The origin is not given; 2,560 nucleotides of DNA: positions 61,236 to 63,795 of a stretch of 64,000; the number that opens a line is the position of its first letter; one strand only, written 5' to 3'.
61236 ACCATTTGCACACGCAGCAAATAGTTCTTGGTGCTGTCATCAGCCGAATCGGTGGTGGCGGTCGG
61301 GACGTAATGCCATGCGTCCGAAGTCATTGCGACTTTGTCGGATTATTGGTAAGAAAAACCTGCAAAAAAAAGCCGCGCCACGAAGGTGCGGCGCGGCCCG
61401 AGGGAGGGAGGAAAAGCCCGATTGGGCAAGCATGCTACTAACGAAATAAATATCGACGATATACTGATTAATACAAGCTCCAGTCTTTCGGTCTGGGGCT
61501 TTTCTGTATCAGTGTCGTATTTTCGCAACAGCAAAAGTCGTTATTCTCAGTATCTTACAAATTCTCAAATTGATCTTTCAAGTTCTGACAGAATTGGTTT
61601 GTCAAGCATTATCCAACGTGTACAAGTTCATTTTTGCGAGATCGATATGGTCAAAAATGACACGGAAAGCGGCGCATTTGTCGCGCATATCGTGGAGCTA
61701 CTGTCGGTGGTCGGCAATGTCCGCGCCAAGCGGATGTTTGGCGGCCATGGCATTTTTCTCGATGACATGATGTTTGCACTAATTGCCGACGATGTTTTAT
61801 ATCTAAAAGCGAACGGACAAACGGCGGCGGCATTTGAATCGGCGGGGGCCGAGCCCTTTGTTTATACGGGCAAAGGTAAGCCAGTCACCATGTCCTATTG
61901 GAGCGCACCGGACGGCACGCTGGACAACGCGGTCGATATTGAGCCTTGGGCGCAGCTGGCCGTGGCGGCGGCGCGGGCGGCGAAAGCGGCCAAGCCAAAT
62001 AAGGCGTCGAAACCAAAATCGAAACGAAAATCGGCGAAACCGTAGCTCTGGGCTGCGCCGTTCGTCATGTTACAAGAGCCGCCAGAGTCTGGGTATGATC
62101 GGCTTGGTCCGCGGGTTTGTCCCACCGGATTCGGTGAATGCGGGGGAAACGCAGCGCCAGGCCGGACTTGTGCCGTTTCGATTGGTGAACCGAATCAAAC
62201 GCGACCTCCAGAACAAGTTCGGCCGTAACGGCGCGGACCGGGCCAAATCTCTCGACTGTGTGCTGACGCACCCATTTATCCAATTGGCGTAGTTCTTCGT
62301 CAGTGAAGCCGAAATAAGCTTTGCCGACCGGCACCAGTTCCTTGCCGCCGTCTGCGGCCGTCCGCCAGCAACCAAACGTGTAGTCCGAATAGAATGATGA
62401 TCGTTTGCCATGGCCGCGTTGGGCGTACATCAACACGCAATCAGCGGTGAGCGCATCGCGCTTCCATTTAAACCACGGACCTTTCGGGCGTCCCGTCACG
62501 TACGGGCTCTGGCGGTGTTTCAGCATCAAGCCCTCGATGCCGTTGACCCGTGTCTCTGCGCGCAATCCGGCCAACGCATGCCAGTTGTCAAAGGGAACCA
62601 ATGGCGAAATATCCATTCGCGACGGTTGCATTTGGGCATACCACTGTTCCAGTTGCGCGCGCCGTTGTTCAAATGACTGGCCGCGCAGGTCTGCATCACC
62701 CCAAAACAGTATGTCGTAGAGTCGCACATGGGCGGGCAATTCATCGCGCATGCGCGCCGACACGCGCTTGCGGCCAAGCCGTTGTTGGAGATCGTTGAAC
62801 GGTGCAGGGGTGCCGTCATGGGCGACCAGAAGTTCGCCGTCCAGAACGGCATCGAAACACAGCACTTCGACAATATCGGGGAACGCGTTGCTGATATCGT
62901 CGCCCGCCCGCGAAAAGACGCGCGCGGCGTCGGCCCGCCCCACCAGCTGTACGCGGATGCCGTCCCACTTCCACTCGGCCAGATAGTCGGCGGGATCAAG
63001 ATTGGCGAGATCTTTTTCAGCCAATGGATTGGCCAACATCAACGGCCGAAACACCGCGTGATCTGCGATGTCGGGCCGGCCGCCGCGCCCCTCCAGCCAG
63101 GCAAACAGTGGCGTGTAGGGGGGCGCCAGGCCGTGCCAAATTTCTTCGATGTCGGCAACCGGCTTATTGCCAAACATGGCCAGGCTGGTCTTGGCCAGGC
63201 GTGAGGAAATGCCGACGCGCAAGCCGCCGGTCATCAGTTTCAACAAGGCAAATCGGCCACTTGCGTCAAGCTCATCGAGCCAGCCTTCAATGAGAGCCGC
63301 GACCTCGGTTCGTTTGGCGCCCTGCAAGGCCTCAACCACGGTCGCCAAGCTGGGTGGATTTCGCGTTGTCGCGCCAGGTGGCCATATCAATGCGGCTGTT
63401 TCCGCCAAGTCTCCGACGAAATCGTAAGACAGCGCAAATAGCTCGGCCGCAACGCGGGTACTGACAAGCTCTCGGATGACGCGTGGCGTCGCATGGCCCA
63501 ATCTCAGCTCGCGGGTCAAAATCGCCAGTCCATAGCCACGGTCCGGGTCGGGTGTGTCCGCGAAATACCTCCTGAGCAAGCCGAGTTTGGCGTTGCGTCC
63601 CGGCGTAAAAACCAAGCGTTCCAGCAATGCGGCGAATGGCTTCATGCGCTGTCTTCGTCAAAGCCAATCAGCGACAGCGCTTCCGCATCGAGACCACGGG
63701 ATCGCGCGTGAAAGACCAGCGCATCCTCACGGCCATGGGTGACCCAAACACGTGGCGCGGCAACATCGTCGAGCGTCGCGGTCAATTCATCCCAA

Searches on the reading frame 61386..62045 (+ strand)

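Call 49: search_protein_families(library=pfam, proteins=[window:61386-62045:+], max_evalue=0.001)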
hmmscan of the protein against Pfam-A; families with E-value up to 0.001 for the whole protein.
window:61386-62045:+ (219 aa): 1 family
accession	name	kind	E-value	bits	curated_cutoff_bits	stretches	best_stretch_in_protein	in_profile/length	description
PF04993.18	TfoX_N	-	1.3e-30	105.8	30.1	1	104-196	1-91/91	TfoX N-terminal domain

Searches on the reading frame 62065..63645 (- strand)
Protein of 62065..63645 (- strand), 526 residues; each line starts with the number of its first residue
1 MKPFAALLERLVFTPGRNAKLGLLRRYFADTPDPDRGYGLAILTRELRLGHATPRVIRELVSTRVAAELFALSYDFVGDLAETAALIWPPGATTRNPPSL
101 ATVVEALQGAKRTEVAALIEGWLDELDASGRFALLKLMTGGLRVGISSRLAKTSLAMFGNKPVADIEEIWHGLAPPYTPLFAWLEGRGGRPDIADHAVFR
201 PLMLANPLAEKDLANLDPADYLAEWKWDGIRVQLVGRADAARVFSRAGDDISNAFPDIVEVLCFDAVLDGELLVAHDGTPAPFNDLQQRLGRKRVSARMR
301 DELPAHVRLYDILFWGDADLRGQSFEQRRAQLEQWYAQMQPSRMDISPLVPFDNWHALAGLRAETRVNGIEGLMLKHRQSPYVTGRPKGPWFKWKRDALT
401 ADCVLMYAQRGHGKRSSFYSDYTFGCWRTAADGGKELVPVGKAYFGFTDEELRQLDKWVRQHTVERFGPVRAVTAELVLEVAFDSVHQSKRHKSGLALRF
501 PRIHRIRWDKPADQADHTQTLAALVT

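Call 49: search_protein_families(library=pfam, proteins=[window:62065-63645:-], max_evalue=0.001)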
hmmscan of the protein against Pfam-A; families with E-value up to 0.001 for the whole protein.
window:62065-63645:- (526 aa): 2 families
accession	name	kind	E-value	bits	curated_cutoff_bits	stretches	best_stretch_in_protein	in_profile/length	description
PF01068.26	DNA_ligase_A_M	-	3.2e-30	105.8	26.2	1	203-395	2-204/204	ATP dependent DNA ligase domain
PF04679.21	DNA_ligase_A_C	-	1.5e-11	45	27.5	1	416-510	2-94/94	ATP dependent DNA ligase C terminal region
